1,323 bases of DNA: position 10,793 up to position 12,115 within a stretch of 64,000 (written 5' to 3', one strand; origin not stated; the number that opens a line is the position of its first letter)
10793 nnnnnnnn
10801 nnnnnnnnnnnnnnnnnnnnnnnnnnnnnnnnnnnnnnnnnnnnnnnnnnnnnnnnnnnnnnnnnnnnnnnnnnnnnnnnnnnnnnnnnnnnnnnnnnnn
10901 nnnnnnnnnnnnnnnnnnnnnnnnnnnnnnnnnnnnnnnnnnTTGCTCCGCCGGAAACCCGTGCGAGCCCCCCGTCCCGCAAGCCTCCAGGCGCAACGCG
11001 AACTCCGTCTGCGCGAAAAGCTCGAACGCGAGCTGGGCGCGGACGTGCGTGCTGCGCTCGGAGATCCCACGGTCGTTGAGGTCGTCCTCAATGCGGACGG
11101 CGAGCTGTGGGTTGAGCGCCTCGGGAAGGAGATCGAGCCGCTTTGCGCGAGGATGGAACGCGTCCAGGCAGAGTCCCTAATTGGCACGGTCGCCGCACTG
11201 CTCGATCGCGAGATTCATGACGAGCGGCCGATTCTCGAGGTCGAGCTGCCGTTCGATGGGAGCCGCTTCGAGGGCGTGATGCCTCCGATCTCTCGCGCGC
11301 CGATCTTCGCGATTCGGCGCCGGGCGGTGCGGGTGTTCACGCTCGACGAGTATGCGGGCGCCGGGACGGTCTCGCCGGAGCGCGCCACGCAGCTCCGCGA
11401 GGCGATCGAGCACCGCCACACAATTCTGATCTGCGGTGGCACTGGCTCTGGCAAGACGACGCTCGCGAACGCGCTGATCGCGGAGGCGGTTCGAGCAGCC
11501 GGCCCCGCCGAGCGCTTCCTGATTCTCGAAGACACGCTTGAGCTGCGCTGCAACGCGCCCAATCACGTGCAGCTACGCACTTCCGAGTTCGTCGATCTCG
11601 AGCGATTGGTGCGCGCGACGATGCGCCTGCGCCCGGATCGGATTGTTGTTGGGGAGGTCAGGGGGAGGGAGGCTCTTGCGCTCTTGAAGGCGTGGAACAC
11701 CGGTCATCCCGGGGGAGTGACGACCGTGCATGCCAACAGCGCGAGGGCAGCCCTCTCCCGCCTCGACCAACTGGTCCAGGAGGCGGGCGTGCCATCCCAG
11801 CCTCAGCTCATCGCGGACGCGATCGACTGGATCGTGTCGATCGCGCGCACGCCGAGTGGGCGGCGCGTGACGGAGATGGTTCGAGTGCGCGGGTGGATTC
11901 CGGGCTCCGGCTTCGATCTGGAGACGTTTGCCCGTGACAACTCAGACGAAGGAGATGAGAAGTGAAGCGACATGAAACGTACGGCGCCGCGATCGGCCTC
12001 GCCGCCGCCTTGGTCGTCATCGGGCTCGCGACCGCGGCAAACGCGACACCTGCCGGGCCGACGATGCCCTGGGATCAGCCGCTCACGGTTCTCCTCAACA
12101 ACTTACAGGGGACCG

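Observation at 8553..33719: Conjugative backbone split into convergent halves; one inversion would restore canonical traG-RHH-trbB synteny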

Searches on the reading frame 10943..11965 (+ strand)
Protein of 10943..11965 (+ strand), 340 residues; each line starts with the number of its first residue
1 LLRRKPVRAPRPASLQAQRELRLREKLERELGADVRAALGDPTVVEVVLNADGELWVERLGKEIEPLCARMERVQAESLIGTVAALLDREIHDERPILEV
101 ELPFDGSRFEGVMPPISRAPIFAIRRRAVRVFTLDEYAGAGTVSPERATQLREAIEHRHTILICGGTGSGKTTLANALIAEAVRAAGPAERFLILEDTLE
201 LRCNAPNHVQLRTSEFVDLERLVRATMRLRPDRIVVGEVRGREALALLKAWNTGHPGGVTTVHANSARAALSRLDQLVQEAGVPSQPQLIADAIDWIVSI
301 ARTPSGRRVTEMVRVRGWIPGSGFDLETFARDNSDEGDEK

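Call 6: search_protein_families(library=pfam, proteins=[window:10943-11965:+])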
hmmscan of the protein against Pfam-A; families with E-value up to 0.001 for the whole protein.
window:10943-11965:+ (340 aa): 7 families
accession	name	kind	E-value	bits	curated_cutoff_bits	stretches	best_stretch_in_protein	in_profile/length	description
PF00437.27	T2SSE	-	1e-38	133.4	24.9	1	41-298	13-273/370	Type II/IV secretion system protein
PF20720.3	nSTAND3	-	1e-05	25.7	27.2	1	149-184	8-43/155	Novel STAND NTPase 3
PF01580.24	FtsK_SpoIIIE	-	1.9e-05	24.7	24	1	157-197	38-78/221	FtsK/SpoIIIE family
PF04851.21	ResIII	-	2.8e-05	24.5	22.5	1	149-213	13-77/164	Type III restriction enzyme, res subunit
PF01695.23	IstB_IS21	-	0.00022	21.2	24.1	1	154-200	88-133/238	IstB-like ATP binding protein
PF00270.35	DEAD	-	0.00048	20.4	26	1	153-205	9-61/167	DEAD/DEAH box helicase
PF13401.12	AAA_22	-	0.00068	20.4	27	0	157-196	4-33/130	AAA domain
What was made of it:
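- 10961..11965 (+): trbB (VirB11-type ATPase); probable GTG start. Pfam T2SSE (call 6).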

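Call 23: find_homologous_proteins(query=window:10943-11965:+, max_evalue=1e-40)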
Query window:10943-11965:+ (340 aa): 7789 proteins with E <= 1e-40 among 8000 candidates; the best 120 are listed.
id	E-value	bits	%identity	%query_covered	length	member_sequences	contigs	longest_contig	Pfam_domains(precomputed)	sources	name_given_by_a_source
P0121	3.7e-203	692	95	100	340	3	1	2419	PF00437.27,PF20720.4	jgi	jgi:P-type conjugative transfer ATPase TrbB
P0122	8.0e-187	638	88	98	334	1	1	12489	PF00437.27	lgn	-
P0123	2.2e-149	515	72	96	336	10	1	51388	PF00437.27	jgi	-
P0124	6.9e-139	481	70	94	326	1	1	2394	PF01695.24,PF00437.27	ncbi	-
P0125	8.1e-139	480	70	90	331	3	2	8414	PF01695.24,PF00437.27,PF01580.25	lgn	-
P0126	2.0e-138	479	71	89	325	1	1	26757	PF01695.24,PF00437.27,PF01580.25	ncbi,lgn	-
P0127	5.8e-137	474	69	90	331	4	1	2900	PF01695.24,PF00437.27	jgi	-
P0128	4.3e-135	468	68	94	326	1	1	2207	PF00270.36,PF00437.27,PF01580.25,PF20720.4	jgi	jgi:type IV secretion system protein VirB11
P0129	1.6e-134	466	67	94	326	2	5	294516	PF01695.24,PF00437.27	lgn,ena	-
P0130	2.9e-134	466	68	94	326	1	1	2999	PF01695.24,PF00437.27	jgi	-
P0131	3.2e-134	465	69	94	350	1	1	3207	PF00270.36,PF00437.27,PF27713.1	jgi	jgi:type IV secretion system protein VirB11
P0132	4.3e-134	465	69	87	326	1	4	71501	PF01695.24,PF00437.27,PF01580.25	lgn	-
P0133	1.1e-133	464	68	94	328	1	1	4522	PF00437.27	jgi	jgi:type IV secretion system protein VirB11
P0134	1.2e-133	464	69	89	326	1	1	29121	PF01695.24,PF00437.27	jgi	jgi:type IV secretion system protein VirB11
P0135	1.4e-133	463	69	87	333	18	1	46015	PF00437.27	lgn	-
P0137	1.4e-132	460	67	94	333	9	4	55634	PF00437.27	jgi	jgi:type IV secretion system protein VirB11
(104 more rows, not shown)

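Call 24: find_encoding_contigs(protein=P0122, flank=10000, max_places=2)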
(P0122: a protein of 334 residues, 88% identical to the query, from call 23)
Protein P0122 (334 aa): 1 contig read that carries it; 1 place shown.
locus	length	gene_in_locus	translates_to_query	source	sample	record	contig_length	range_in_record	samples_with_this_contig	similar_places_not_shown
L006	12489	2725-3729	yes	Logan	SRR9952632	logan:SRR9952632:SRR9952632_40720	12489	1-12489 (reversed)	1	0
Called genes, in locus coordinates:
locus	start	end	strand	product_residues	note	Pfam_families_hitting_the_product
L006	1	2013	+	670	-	?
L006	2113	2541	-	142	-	-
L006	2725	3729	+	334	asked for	PF00437:T2SSE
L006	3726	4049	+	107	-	PF04956:TrbC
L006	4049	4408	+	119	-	PF05101:VirB3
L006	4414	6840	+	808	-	PF27097:VirB4_TrbE_N, PF03135:CagE_TrbE_VirB, PF19044:P-loop_TraG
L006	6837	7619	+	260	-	-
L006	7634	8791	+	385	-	PF04610:TrbL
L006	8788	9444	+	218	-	PF04335:VirB8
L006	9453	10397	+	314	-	PF03524:CagX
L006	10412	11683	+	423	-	PF03743:TrbI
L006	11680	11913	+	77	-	PF10038:DUF2274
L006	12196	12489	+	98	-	?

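Call 25: find_encoding_contigs(protein=P0123, flank=10000, max_places=2)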
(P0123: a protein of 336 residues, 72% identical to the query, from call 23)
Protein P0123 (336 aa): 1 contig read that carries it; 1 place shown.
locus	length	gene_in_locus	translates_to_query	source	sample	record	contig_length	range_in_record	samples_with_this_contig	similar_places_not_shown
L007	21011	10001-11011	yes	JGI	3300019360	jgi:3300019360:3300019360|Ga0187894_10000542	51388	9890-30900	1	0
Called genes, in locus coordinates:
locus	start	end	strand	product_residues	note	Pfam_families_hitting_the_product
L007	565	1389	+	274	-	PF05721:PhyH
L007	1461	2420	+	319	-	PF20434:BD-FAE, PF07859:Abhydrolase_3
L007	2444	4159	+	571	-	PF00743:FMO-like, PF01266:DAO (faint), PF07992:Pyr_redox_2, PF13450:NAD_binding_8, PF13738:Pyr_redox_3, PF13434:Lys_Orn_oxgnase (weak)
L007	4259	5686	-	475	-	PF13347:MFS_2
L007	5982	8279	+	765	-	PF07715:Plug, PF00593:TonB_dep_Rec_b-barrel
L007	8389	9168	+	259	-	PF00378:ECH_1, PF16113:ECH_2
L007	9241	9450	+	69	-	-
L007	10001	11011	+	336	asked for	PF00437:T2SSE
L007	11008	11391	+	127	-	PF04956:TrbC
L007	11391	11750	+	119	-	PF05101:VirB3 (faint)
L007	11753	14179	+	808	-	PF27097:VirB4_TrbE_N, PF03135:CagE_TrbE_VirB, PF19044:P-loop_TraG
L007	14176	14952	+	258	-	-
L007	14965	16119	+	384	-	PF04610:TrbL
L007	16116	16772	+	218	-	PF04335:VirB8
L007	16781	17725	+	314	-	PF03524:CagX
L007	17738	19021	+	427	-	PF03743:TrbI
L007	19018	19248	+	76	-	PF10038:DUF2274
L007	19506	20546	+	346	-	PF07714:PK_Tyr_Ser-Thr (weak), PF00069:Pkinase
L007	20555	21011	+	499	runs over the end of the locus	-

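Call 26: find_encoding_contigs(protein=P0132, flank=10000, max_places=4)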
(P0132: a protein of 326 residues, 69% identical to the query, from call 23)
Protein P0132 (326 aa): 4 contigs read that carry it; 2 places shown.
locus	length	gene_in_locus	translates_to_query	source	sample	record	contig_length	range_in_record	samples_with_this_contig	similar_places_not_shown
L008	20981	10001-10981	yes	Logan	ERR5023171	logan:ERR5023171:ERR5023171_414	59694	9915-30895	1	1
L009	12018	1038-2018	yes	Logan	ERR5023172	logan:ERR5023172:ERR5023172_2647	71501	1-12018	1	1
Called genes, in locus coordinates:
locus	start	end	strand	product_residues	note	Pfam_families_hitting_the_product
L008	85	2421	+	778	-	PF03176:MMPL, PF12349:Sterol-sensing (faint), PF03176:MMPL, PF02460:Patched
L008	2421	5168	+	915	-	PF02518:HATPase_c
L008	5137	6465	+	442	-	PF00072:Response_reg, PF00158:Sigma54_activat, PF14532:Sigma54_activ_2, PF07728:AAA_5 (weak), PF25601:AAA_lid_14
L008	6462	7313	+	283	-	PF17131:TP_0789-like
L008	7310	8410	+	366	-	PF11899:DUF3419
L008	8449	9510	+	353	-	PF13384:HTH_23, PF13551:HTH_29 (weak), PF13565:HTH_32, PF13358:DDE_3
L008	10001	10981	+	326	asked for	PF00437:T2SSE, PF01580:FtsK_SpoIIIE (weak), PF01695:IstB_IS21 (weak)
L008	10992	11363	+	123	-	PF04956:TrbC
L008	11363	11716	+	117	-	PF05101:VirB3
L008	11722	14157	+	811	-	PF27097:VirB4_TrbE_N, PF03135:CagE_TrbE_VirB, PF01935:DUF87 (faint), PF19044:P-loop_TraG (weak)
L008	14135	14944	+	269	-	-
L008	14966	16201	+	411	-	PF04610:TrbL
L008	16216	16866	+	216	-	PF04335:VirB8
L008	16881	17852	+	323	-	PF03524:CagX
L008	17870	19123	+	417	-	PF03743:TrbI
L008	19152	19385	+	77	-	PF10038:DUF2274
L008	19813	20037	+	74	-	-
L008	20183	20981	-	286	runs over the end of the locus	-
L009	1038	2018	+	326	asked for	PF00437:T2SSE, PF01580:FtsK_SpoIIIE (weak), PF01695:IstB_IS21 (weak)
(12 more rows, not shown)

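Call 34: find_encoding_contigs(protein=P0137, flank=10000, max_places=3)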
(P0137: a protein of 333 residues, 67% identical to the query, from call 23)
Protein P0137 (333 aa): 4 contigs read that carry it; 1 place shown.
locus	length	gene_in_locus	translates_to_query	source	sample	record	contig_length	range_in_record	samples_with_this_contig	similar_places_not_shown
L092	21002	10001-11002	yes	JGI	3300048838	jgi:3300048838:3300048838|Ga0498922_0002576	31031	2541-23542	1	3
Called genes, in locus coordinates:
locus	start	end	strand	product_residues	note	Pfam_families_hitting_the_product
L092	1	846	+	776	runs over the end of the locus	PF03176:MMPL, PF12349:Sterol-sensing (faint), PF03176:MMPL, PF02460:Patched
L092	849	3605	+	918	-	PF02518:HATPase_c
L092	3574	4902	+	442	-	PF00072:Response_reg, PF00158:Sigma54_activat, PF14532:Sigma54_activ_2, PF00004:AAA (weak), PF07728:AAA_5 (weak), PF25601:AAA_lid_14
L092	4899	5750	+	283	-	PF17131:TP_0789-like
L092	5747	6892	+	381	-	PF11899:DUF3419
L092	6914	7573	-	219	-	PF00383:dCMP_cyt_deam_1, PF14437:MafB19-deam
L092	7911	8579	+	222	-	-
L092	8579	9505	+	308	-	PF18928:DUF5677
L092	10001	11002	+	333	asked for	PF00437:T2SSE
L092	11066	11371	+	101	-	PF04956:TrbC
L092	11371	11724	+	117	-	PF05101:VirB3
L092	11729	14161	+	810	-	PF27097:VirB4_TrbE_N, PF03135:CagE_TrbE_VirB, PF19044:P-loop_TraG (weak)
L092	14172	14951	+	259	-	-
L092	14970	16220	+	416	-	PF04610:TrbL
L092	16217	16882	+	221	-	PF04335:VirB8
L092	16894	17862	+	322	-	PF03524:CagX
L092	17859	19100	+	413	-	PF03743:TrbI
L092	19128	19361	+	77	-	PF10038:DUF2274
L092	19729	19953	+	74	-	-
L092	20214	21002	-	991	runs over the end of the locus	PF04851:ResIII, PF00270:DEAD (weak), PF19778:RE_endonuc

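Call 38: search_protein_families(library=pfam, proteins=[L006:1-2013:+], max_evalue=0.01)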
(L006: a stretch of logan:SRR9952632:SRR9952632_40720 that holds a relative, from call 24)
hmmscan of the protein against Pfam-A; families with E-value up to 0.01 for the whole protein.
L006:1-2013:+ (670 aa): 0 families

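Call 53: search_protein_families(library=pfam, proteins=[L006:2113-2541:-], max_evalue=0.01)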
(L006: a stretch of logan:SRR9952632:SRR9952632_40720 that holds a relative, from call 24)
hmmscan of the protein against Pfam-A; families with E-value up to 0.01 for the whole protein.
L006:2113-2541:- (142 aa): 0 families

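Call 74: search_protein_families(library=ncbifam, proteins=[window:10961-11965:+], max_evalue=0.001)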
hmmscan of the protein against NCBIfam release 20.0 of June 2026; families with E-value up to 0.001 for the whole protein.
window:10961-11965:+ (334 aa): 21 families
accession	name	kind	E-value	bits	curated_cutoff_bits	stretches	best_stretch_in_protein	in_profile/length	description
TIGR02782.1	TrbB_P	equivalog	7.9e-121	403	304.55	1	17-315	2-299/303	P-type conjugative transfer ATPase TrbB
NF010407.0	PRK13833.1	subfamily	1.1e-111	373.4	499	1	10-316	3-307/323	conjugal transfer protein TrbB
NF010469.0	PRK13894.1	subfamily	4.1e-105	351.7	508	1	15-315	13-313/320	conjugal transfer ATPase TrbB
TIGR03819.1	heli_sec_ATPase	hypoth_equivalog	1.4e-57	195.4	373.15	1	16-306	40-338/340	TadA family conjugal transfer-associated ATPase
TIGR02788.1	VirB11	equivalog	3.2e-57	193.9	249.95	1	33-306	2-306/308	P-type DNA transfer ATPase VirB11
NF010475.0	PRK13900.1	equivalog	3.9e-43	147.8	389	2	145-304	153-319/333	type IV secretion system ATPase VirB11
NF010425.0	PRK13851.1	equivalog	3.1e-32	111.8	461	2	144-275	154-287/344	type IV secretion system protein VirB11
NF058587.1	archaellum_moto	equivalog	4e-25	88.6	550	1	69-268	191-393/527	archaellum flagellar ATPase motor FlaI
NF053672.1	bindosome_BasE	exception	8.8e-19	67.6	1000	1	65-273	182-393/512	bindosome assembly system ATPase subunit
NF041000.1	ATPase_ComGA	equivalog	1.4e-18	66.8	300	1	123-273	98-247/267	competence type IV pilus ATPase ComGA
NF007755.0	PRK10436.1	equivalog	1.8e-15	56.5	617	1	140-272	206-336/465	type II secretion system protein GspE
TIGR02533.1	type_II_gspE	equivalog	1.2e-14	53.9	630.25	1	137-271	227-359/486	type II secretion system ATPase GspE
TIGR01420.1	pilT_fam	subfamily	9.3e-14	51.4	319.1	1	150-270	120-241/343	PilT/PilU family type 4a pilus ATPase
NF053534.1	T4PilAsmATPsTfpB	equivalog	3.6e-13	48.8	850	1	141-271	324-452/584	type IV pilus assembly ATPase TfpB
TIGR02538.1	type_IV_pilB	equivalog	8.8e-13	47.7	675.65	1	139-271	302-432/564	type IV-A pilus assembly ATPase PilB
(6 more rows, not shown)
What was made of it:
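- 10961..11965 (+): NCBIfam TrbB_P 403 bits, above the cut-off (call 74).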
